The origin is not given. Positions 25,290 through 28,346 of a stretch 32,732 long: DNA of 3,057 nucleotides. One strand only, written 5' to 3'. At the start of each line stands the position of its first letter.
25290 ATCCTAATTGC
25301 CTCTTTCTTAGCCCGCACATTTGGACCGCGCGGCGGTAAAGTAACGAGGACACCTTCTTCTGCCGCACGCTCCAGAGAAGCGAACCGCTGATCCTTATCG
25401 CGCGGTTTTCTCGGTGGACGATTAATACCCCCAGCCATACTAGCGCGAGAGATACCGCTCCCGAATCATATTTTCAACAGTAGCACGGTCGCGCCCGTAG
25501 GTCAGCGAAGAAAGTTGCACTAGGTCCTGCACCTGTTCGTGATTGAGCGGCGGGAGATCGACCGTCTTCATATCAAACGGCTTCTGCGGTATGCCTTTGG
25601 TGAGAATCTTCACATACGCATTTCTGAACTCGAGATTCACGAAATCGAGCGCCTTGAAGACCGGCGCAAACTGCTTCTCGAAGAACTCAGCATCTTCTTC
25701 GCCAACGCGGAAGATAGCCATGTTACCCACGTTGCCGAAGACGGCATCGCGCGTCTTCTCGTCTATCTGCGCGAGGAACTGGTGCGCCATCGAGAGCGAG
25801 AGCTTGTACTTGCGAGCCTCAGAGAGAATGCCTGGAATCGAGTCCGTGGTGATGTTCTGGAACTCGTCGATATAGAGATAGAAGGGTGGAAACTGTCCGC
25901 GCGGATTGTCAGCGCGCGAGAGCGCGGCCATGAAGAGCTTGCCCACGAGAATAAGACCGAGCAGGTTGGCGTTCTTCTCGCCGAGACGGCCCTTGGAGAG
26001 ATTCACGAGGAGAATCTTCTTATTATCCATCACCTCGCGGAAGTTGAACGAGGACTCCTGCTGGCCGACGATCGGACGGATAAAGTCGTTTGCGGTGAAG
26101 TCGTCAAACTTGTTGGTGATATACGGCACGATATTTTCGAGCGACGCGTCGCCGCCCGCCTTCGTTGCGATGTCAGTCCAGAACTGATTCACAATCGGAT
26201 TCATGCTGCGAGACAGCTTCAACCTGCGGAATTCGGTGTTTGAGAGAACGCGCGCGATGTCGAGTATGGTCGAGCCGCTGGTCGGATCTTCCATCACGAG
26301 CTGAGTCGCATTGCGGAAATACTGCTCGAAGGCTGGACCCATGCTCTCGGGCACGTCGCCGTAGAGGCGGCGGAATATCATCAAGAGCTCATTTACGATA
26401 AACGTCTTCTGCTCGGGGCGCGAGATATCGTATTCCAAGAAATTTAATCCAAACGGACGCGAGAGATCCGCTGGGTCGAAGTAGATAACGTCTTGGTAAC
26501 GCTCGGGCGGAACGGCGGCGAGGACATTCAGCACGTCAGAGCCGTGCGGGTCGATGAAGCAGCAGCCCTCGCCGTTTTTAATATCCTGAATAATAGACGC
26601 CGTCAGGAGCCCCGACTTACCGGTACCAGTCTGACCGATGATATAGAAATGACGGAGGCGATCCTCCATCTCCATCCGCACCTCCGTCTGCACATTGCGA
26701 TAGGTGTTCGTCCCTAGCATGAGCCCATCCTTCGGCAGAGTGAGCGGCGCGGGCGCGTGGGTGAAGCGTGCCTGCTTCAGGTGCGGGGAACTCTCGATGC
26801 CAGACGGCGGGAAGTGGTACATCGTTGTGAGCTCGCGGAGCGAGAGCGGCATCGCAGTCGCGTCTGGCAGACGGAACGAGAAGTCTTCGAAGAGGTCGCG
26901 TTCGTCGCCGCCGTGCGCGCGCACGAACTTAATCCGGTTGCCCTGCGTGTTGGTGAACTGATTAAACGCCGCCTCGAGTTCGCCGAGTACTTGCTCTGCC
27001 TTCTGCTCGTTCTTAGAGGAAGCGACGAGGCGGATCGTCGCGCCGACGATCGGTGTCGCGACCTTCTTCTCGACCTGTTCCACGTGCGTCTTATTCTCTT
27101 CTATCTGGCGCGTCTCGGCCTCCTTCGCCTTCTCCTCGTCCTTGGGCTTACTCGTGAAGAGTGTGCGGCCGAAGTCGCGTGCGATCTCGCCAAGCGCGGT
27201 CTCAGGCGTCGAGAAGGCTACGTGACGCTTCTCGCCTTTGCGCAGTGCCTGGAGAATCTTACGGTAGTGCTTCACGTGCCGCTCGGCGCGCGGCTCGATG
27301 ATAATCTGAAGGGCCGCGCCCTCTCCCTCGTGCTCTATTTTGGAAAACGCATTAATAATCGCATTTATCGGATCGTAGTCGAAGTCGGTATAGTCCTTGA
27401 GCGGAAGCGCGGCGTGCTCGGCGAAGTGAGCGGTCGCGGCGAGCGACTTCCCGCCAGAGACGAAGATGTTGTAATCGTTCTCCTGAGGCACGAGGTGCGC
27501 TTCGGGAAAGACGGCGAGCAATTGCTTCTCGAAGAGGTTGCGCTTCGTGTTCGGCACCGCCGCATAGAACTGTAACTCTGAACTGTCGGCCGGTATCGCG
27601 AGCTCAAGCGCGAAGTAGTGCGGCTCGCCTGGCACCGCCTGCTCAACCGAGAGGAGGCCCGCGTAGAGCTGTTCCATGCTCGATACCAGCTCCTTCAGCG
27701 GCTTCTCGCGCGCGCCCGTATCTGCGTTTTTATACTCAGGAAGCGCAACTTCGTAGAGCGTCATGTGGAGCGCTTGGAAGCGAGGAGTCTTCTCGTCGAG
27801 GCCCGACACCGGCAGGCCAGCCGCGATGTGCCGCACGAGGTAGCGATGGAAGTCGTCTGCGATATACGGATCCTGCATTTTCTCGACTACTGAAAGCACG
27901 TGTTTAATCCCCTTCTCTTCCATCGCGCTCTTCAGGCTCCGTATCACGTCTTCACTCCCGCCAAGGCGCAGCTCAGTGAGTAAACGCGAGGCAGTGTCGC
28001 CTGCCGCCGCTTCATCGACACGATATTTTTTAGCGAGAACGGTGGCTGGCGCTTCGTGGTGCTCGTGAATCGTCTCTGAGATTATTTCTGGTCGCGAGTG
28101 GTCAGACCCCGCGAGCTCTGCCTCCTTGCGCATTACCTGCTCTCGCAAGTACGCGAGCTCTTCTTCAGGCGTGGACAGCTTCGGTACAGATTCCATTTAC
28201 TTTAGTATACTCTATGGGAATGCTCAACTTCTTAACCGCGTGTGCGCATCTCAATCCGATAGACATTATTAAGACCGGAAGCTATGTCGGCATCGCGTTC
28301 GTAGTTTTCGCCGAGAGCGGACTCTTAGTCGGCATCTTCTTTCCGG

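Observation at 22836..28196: Orphan soluble VirD4/TraD-like ATPase translationally coupled to a giant stalked membrane protein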

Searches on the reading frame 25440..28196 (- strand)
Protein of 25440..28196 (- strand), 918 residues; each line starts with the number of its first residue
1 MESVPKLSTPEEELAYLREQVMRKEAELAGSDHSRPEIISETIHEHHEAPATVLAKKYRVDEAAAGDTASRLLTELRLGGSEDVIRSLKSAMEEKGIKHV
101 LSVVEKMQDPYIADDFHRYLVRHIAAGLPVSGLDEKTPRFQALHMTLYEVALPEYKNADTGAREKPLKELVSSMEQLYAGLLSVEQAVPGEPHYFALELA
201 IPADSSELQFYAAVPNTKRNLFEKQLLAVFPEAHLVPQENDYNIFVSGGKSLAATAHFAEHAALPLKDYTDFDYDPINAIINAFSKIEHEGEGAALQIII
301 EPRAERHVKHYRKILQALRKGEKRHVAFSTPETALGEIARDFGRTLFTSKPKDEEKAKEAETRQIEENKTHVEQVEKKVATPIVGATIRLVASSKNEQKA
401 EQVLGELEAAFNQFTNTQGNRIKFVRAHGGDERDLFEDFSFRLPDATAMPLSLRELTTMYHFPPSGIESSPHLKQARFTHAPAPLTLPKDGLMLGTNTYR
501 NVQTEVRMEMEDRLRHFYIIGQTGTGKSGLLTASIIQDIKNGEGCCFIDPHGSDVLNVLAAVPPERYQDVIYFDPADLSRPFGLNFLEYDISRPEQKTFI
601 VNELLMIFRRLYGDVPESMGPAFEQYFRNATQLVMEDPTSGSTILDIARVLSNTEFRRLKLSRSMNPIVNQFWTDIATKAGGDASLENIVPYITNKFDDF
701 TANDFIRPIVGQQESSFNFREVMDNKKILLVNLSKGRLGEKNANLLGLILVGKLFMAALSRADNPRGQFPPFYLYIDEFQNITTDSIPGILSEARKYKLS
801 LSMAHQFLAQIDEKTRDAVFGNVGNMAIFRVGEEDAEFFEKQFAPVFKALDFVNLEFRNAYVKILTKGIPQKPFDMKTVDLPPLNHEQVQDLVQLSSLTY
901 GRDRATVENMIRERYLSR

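Call 3: search_protein_families(library=pfam, proteins=[window:25440-28196:-], max_evalue=0.1)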
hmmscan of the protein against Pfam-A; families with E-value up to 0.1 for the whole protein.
window:25440-28196:- (918 aa): 3 families
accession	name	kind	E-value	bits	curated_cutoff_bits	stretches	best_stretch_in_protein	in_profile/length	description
PF12696.13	TraG-D_C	-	6.8e-06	26.5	22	1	771-834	1-69/126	TraM recognition site of TraD and TraG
PF01935.23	DUF87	-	0.00034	21.2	23.2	1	504-552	12-62/220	Helicase HerA, central domain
PF25199.1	nSTAND_NTPase5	-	0.054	13.8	34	0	502-578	28-107/145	Novel STAND NTPase 5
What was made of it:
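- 25440..28196 (-): 918-aa ATPase: fused N-ext module + DUF8128 domain + T4CP-like P-loop motor. No TM segment. Pfam TraG-D_C above threshold and DUF87 just below (call 3).
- On Type IV coupling protein (VirD4/TraD/TrwB): TraG-D_C 26.5 bits against a cut-off of 22 (call 3).
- On HerA: DUF87 scores 21.2 bits against 23.2, over the Walker A region only (call 3).
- Closest known: Type IV coupling proteins. Same: Pfam TraG-D_C is above threshold (call 3).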

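Call 4: search_protein_families(library=ncbifam, proteins=[window:25440-28196:-], max_evalue=0.1)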
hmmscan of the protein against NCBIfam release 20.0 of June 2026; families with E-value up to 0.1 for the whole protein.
window:25440-28196:- (918 aa): 8 families
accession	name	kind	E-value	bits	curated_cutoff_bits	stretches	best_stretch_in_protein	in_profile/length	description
NF045973.1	conju_CD1115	equivalog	6.2e-11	41.8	250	2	685-837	210-366/442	VirD4-like conjugal transfer protein, CD1115 family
TIGR03743.1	SXT_TraD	subfamily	9.4e-11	40.9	366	2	495-556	153-217/636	conjugative transfer system coupling protein TraD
NF041447.1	TrbC_conju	equivalog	5.2e-08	31.8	800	1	492-552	107-167/685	F-type conjugative transfer protein TrbC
TIGR03754.1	conj_TOL_TraD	equivalog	8.8e-07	27.8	647.55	1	503-554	169-221/643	type IV conjugative transfer system coupling protein TraD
NF053655.1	CedD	equivalog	0.0013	17.5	600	1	494-552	201-259/527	DNA-translocating ATPase CedD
TIGR03420.1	DnaA_homol_Hda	equivalog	0.013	15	194.8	1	508-554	32-78/226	DnaA regulatory inactivator Hda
TIGR03880.1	KaiC_arch_3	hypoth_equivalog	0.031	13.8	249.45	1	517-548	19-50/224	KaiC domain-containing protein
NF047641.1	FFLEE_fam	subfamily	0.044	13.3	55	0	358-437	116-194/198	FFLEELY motif protein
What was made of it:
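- On Type IV coupling protein (VirD4/TraD/TrwB): NCBIfam: CD1115 VirD4-like 41.8 bits (cut-off 250), SXT TraD 40.9 (366), TOL TraD 27.8 (647) (call 4).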

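Call 8: find_homologous_proteins(query=window:25440-28196:-, max_evalue=0.001)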
Query window:25440-28196:- (918 aa): 2735 proteins with E <= 0.001 among 8000 candidates; the best 120 are listed.
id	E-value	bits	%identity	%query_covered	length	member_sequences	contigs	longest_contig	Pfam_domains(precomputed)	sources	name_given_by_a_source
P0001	0.0e+0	2064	100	100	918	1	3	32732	PF26449.1,PF12696.14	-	-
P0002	0.0e+0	1723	82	100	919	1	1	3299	PF26449.1,PF12696.14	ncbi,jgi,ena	jgi:hypothetical protein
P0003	0.0e+0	1701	81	100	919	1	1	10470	PF26449.1,PF01935.24,PF12696.14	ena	-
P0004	0.0e+0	1692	81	100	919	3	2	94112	PF26449.1,PF12696.14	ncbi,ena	-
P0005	0.0e+0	1686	81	100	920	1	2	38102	PF26449.1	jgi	jgi:hypothetical protein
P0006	0.0e+0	1682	80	100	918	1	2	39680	PF26449.1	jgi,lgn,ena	jgi:hypothetical protein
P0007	0.0e+0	1670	80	100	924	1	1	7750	PF26449.1,PF12696.14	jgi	-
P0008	0.0e+0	1669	79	100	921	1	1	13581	PF26449.1,PF12696.14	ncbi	-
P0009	0.0e+0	1664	79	100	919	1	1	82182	PF26449.1,PF12696.14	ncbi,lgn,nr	ncbi:TraM recognition domain-containing protein [Candidatus Parcubacteria bacterium]|nr:TraM recogni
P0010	0.0e+0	1658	79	100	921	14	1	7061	PF26449.1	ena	-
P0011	0.0e+0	1655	79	100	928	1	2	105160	PF26449.1,PF01935.24,PF12696.14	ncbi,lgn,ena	-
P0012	0.0e+0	1654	78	99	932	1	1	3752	PF26449.1,PF01935.24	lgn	-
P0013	0.0e+0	1654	81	100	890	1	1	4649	PF26449.1,PF12696.14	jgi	jgi:hypothetical protein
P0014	0.0e+0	1652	79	100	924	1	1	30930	PF26449.1,PF12696.14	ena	-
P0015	0.0e+0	1652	79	100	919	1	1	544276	PF26449.1,PF12696.14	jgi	jgi:hypothetical protein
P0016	0.0e+0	1651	79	100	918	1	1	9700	PF26449.1,PF01935.24,PF12696.14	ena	-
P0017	0.0e+0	1650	78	100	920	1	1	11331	PF26449.1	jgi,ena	-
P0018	0.0e+0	1649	79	100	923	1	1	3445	PF26449.1,PF01935.24,PF12696.14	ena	-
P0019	0.0e+0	1649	79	100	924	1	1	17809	PF26449.1,PF12696.14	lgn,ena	-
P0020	0.0e+0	1649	79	100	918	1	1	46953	PF26449.1,PF01935.24,PF12696.14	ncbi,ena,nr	ncbi:hypothetical protein A3I46_02835 [Candidatus Kaiserbacteria bacterium RIFCSPLOWO2_02_FULL_54_13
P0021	0.0e+0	1648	78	100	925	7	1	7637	PF26449.1,PF01935.24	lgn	-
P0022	0.0e+0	1648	79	100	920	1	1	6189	PF26449.1,PF01935.24,PF12696.14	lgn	-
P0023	0.0e+0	1646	79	100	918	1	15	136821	PF26449.1,PF01935.24,PF12696.14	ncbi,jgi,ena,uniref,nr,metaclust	ncbi:hypothetical protein A3C19_02180 [Candidatus Kaiserbacteria bacterium RIFCSPHIGHO2_02_FULL_54_2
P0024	0.0e+0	1646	78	100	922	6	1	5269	PF26449.1,PF01935.24,PF12696.14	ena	-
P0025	0.0e+0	1644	78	100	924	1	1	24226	PF26449.1,PF12696.14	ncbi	-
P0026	0.0e+0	1642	79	100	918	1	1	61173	PF26449.1,PF01935.24,PF12696.14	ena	-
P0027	0.0e+0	1642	79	100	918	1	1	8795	PF26449.1,PF01935.24,PF12696.14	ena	-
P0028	0.0e+0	1642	78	100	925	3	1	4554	PF26449.1,PF01935.24,PF12696.14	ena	-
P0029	0.0e+0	1642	78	100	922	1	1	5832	PF26449.1,PF01935.24,PF12696.14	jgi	jgi:hypothetical protein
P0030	0.0e+0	1639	78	100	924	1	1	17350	PF26449.1,PF01935.24,PF12696.14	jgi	jgi:biotin carboxyl carrier protein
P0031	0.0e+0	1638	78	100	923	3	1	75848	PF26449.1,PF01935.24,PF12696.14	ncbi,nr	ncbi:DUF87 domain-containing protein [Patescibacteria group bacterium]|nr:DUF87 domain-containing pr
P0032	0.0e+0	1638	77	100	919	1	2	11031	PF26449.1,PF01935.24,PF12696.14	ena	-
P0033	0.0e+0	1638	79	100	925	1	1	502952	PF26449.1,PF01935.24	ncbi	ncbi:MAG: type IV secretory system conjugative DNA transfer family protein [Minisyncoccota bacterium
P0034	0.0e+0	1638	77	100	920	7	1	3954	PF26449.1,PF12696.14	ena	-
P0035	0.0e+0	1637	78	100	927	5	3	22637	PF26449.1,PF01935.24,PF12696.14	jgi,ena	-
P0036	0.0e+0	1636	78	100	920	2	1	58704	PF26449.1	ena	-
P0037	0.0e+0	1636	77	100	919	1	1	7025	PF26449.1,PF01935.24,PF12696.14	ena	-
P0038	0.0e+0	1634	78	100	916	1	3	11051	PF26449.1,PF01935.24,PF12696.14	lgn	-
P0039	0.0e+0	1633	78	100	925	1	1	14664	PF26449.1,PF12696.14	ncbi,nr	ncbi:MAG: TraM recognition domain-containing protein [bacterium]|nr:TraM recognition domain-containi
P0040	0.0e+0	1632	78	100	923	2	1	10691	PF26449.1,PF01935.24,PF12696.14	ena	-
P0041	0.0e+0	1632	78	100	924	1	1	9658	PF26449.1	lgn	-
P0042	0.0e+0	1631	79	99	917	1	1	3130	PF26449.1,PF12696.14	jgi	jgi:biotin carboxyl carrier protein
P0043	0.0e+0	1630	78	100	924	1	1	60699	PF26449.1,PF01935.24,PF12696.14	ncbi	-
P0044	0.0e+0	1629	78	100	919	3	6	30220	PF26449.1,PF01935.24,PF12696.14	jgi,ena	-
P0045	0.0e+0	1627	78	100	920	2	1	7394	PF26449.1,PF12696.14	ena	-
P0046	0.0e+0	1626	78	100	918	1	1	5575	PF26449.1,PF12696.14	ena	-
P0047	0.0e+0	1626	78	100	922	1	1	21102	PF26449.1,PF01935.24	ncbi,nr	ncbi:MAG: DUF87 domain-containing protein [Candidatus Parcubacteria bacterium]|nr:DUF87 domain-conta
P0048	0.0e+0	1626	78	100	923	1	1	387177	PF26449.1,PF01935.24,PF12696.14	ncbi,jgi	ncbi:MAG: DUF87 domain-containing protein [Candidatus Paceibacterota bacterium]|jgi:hypothetical pro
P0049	0.0e+0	1625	78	100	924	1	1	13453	PF26449.1,PF01935.24,PF12696.14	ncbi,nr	ncbi:TraM recognition domain-containing protein [Patescibacteria group bacterium]|nr:TraM recognitio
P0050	0.0e+0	1623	78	100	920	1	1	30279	PF26449.1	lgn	-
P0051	0.0e+0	1622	77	100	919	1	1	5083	PF26449.1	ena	-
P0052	0.0e+0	1622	78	100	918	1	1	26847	PF26449.1,PF01935.24,PF12696.14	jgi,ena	-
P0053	0.0e+0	1622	77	100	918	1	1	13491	PF26449.1,PF01935.24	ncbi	-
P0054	0.0e+0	1622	78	100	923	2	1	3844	PF26449.1,PF01935.24,PF12696.14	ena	-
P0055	0.0e+0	1621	78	100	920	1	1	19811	PF26449.1,PF10412.16,PF01935.24,PF12696.14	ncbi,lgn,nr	ncbi:MAG: DUF87 domain-containing protein [Candidatus Kaiserbacteria bacterium]|nr:DUF87 domain-cont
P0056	0.0e+0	1620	78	100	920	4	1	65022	PF26449.1,PF01935.24,PF12696.14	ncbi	-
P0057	0.0e+0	1620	78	100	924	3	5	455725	PF26449.1,PF12696.14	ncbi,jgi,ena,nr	ncbi:TPA: hypothetical protein DIV48_02530 [Candidatus Kaiserbacteria bacterium]|nr:MAG: hypothetica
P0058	0.0e+0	1619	78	100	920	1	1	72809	PF26449.1,PF12696.14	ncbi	-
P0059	0.0e+0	1617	78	100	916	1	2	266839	PF26449.1,PF01935.24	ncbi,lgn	-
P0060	0.0e+0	1616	78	100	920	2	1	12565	PF26449.1,PF01935.24,PF12696.14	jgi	-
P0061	0.0e+0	1616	77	100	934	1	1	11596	PF26449.1,PF01935.24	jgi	jgi:hypothetical protein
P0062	0.0e+0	1615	78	100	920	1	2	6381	PF26449.1,PF10412.16,PF01935.24,PF12696.14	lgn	-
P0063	0.0e+0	1615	78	100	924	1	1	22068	PF26449.1,PF01935.24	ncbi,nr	ncbi:MAG: DUF87 domain-containing protein [Patescibacteria group bacterium]|nr:DUF87 domain-containi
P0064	0.0e+0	1615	78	100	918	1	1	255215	PF26449.1,PF01935.24,PF12696.14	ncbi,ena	-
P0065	0.0e+0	1614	77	100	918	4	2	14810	PF26449.1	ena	-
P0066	0.0e+0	1614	78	100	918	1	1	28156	PF26449.1,PF01935.24,PF12696.14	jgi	-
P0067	0.0e+0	1613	77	100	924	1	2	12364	PF26449.1,PF01935.24,PF12696.14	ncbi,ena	-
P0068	0.0e+0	1613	77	100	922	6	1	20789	PF26449.1,PF01935.24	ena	-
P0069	0.0e+0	1612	77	100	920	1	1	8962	PF26449.1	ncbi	-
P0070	0.0e+0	1611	78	100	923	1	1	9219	PF26449.1,PF01935.24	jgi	jgi:biotin carboxyl carrier protein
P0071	0.0e+0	1611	78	100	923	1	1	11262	PF26449.1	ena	-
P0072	0.0e+0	1610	77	100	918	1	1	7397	PF26449.1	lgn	-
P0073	0.0e+0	1610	77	100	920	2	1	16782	PF26449.1,PF01935.24,PF12696.14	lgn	-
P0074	0.0e+0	1609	77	100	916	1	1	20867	PF26449.1,PF01935.24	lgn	-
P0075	0.0e+0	1608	77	100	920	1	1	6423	PF26449.1,PF01935.24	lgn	-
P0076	0.0e+0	1608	77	100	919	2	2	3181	PF26449.1,PF12696.14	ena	-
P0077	0.0e+0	1608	78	100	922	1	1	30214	PF26449.1,PF01935.24,PF12696.14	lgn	-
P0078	0.0e+0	1608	76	100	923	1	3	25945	PF26449.1,PF01935.24,PF12696.14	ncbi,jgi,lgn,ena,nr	ncbi:MAG TPA: DUF87 domain-containing protein [Candidatus Paceibacterota bacterium]|nr:DUF87 domain-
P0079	0.0e+0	1608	77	100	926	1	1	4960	PF26449.1,PF12696.14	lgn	-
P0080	0.0e+0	1608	77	100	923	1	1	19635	PF26449.1,PF01935.24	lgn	-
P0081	0.0e+0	1608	78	100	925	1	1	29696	PF26449.1,PF12696.14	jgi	jgi:hypothetical protein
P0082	0.0e+0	1607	77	100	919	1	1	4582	PF26449.1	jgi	jgi:hypothetical protein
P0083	0.0e+0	1607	76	100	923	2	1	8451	PF26449.1,PF01935.24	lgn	-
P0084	0.0e+0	1606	77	100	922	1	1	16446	PF26449.1,PF12696.14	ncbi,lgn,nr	ncbi:MAG: TraM recognition domain-containing protein [Candidatus Pacebacteria bacterium]|nr:TraM rec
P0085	0.0e+0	1605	77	100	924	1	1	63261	PF26449.1,PF01935.24,PF12696.14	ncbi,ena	-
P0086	0.0e+0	1605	77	100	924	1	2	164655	PF26449.1,PF01935.24,PF12696.14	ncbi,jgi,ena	-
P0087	0.0e+0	1605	76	100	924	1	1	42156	PF26449.1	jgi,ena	-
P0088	0.0e+0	1604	77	100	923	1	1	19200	PF26449.1,PF01935.24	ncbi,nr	ncbi:MAG: DUF87 domain-containing protein [Candidatus Kaiserbacteria bacterium]|nr:DUF87 domain-cont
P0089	0.0e+0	1604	77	100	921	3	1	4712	PF26449.1,PF01935.24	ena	-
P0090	0.0e+0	1603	77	100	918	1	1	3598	PF26449.1,PF01935.24,PF12696.14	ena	-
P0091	0.0e+0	1603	77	100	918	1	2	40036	PF26449.1,PF01935.24,PF12696.14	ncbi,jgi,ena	ncbi:MAG: TraM recognition domain-containing protein [Candidatus Paceibacterota bacterium]|jgi:hypot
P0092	0.0e+0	1603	77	99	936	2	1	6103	PF26449.1,PF12696.14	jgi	-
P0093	0.0e+0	1602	77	100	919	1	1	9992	PF26449.1,PF12696.14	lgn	-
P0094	0.0e+0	1602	77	100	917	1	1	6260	PF26449.1,PF01935.24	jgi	-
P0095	0.0e+0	1602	77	100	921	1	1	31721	PF26449.1,PF12696.14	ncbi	-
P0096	0.0e+0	1602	76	100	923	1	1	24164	PF26449.1,PF01935.24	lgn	-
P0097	0.0e+0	1602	77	100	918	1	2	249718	PF26449.1,PF01935.24,PF12696.14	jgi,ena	jgi:hypothetical protein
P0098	0.0e+0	1601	77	100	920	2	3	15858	PF26449.1,PF01935.24,PF12696.14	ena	-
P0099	0.0e+0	1601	77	100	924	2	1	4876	PF26449.1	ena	-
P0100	0.0e+0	1600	77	100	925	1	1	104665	PF26449.1,PF12696.14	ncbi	ncbi:MAG: type IV secretory system conjugative DNA transfer family protein [Minisyncoccota bacterium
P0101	0.0e+0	1599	77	100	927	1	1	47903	PF26449.1,PF01935.24,PF12696.14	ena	-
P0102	0.0e+0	1599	77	100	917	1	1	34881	PF26449.1,PF01935.24,PF12696.14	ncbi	ncbi:MAG: DUF87 domain-containing protein [Minisyncoccia bacterium]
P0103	0.0e+0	1599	76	100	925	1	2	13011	PF26449.1,PF01935.24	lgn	-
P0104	0.0e+0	1599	76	100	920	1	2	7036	PF26449.1,PF01935.24,PF12696.14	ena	-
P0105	0.0e+0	1598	77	100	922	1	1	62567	PF26449.1,PF12696.14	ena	-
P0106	0.0e+0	1598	77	100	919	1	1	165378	PF26449.1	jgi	jgi:hypothetical protein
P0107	0.0e+0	1598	77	100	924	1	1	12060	PF26449.1,PF10412.16,PF12696.14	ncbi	-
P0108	0.0e+0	1597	77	100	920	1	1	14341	PF26449.1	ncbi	-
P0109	0.0e+0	1597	77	100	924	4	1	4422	PF26449.1,PF01935.24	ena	-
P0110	0.0e+0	1597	76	100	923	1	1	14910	PF26449.1,PF01935.24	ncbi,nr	ncbi:MAG: hypothetical protein Q8L30_01270 [bacterium]|nr:hypothetical protein [bacterium]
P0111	0.0e+0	1597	76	100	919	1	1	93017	PF26449.1,PF01935.24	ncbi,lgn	ncbi:MAG: type IV secretory system conjugative DNA transfer family protein [Minisyncoccota bacterium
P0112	0.0e+0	1596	76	100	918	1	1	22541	PF26449.1,PF12696.14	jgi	jgi:hypothetical protein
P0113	0.0e+0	1596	76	100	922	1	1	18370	PF26449.1,PF12696.14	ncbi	ncbi:MAG: TraM recognition domain-containing protein [Candidatus Paceibacterota bacterium]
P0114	0.0e+0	1596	77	98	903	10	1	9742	PF26449.1,PF01935.24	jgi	-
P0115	0.0e+0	1596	76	100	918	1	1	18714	PF26449.1,PF01935.24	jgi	jgi:hypothetical protein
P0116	0.0e+0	1596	76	100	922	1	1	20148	PF26449.1,PF01935.24,PF12696.14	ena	-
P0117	0.0e+0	1596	76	100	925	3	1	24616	PF26449.1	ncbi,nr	ncbi:hypothetical protein HY415_00460 [Candidatus Kaiserbacteria bacterium]|nr:hypothetical protein 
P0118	0.0e+0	1594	77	100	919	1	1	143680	PF26449.1,PF01935.24,PF12696.14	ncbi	ncbi:MAG: type IV secretory system conjugative DNA transfer family protein [Minisyncoccota bacterium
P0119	0.0e+0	1594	77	100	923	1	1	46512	PF26449.1,PF01935.24,PF12696.14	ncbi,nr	ncbi:MAG: hypothetical protein JWN18_263 [Parcubacteria group bacterium]|nr:hypothetical protein [Pa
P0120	0.0e+0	1594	77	100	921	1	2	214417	PF26449.1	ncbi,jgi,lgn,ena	-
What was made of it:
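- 25440..28196 (-): Precomputed PF26449 (call 8).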

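Call 9: find_encoding_contigs(protein=P0015, flank=10000, max_places=2)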
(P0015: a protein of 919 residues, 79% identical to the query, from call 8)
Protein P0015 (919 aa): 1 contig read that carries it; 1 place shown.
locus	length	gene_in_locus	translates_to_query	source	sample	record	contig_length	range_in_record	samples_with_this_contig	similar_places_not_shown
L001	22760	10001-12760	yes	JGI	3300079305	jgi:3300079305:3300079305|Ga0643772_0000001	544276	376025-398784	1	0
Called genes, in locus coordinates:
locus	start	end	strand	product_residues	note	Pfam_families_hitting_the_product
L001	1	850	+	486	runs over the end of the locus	PF03193:RsgA_GTPase (faint), PF00005:ABC_tran, PF02463:SMC_N (faint), PF13191:AAA_16 (faint), PF13476:AAA_23 (faint), PF13555:AAA_29 (faint), PF13304:AAA_21 (weak), PF00005:ABC_tran, +3 more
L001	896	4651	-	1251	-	PF00041:fn3 (faint), PF25059:FN3_DSCAM-DSCAML_C (faint)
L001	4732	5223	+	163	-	PF08534:Redoxin, PF00578:AhpC-TSA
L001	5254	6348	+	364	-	-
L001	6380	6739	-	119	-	-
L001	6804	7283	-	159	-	PF00293:NUDIX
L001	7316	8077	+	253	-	PF01323:DSBA (faint), PF13098:Thioredoxin_2 (faint), PF13462:Thioredoxin_4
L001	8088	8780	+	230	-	PF13462:Thioredoxin_4, PF13098:Thioredoxin_2 (faint), PF01323:DSBA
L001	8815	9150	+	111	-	PF04020:Phage_holin_4_2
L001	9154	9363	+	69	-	-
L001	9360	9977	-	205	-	PF09335:VTT_dom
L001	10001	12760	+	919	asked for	PF26449:DUF8128, PF12696:TraG-D_C (weak)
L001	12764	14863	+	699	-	-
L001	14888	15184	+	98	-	PF18908:DUF5663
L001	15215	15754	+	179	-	PF00254:FKBP_C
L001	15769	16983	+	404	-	PF01702:TGT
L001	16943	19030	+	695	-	PF04851:ResIII, PF00270:DEAD (faint), PF17757:UvrB_inter, PF27431:UvrB_3rd, PF00271:Helicase_C, PF12344:UvrB, PF02151:UVR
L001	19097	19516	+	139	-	-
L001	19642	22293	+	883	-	PF02463:SMC_N (faint), PF13191:AAA_16 (faint), PF13476:AAA_23 (faint), PF13555:AAA_29 (faint), PF00005:ABC_tran (faint), PF13304:AAA_21 (faint), PF17760:UvrA_inter, PF00684:DnaJ_CXXCXGXG (faint)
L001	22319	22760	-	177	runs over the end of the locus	-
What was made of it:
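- On Pfam DUF8128 (PF26449): Named DUF8128 in call 9.
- Checked: The precomputed Pfam hit is PF26449 = DUF8128 (calls 8, 9).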

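Call 10: find_encoding_contigs(protein=P0033, flank=10000, max_places=2)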
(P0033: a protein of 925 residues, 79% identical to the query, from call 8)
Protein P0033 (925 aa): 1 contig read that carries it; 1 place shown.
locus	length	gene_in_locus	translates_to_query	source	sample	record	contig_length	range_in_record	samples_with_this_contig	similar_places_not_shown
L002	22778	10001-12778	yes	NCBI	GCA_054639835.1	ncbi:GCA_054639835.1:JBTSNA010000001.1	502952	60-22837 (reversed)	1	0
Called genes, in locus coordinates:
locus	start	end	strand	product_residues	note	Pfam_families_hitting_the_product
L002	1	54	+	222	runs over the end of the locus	-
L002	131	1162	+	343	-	PF05496:RuvB_N (weak), PF13177:DNA_pol3_delta2, PF00004:AAA, PF13177:DNA_pol3_delta2, PF22608:DNAX_ATPase_lid (weak), PF12169:DNA_pol3_gamma3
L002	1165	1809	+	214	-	PF00300:His_Phos_1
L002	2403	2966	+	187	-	-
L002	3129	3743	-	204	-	PF13686:DrsE_2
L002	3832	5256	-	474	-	PF00224:PK, PF02887:PK_C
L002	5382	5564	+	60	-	-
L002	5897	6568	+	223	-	-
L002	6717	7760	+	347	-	-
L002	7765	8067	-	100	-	-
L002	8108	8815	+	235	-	PF13462:Thioredoxin_4, PF13098:Thioredoxin_2 (weak), PF01323:DSBA (weak)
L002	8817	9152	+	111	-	PF04020:Phage_holin_4_2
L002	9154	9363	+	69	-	-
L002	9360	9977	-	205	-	PF09335:VTT_dom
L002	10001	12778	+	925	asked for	PF26449:DUF8128, PF01935:DUF87 (weak)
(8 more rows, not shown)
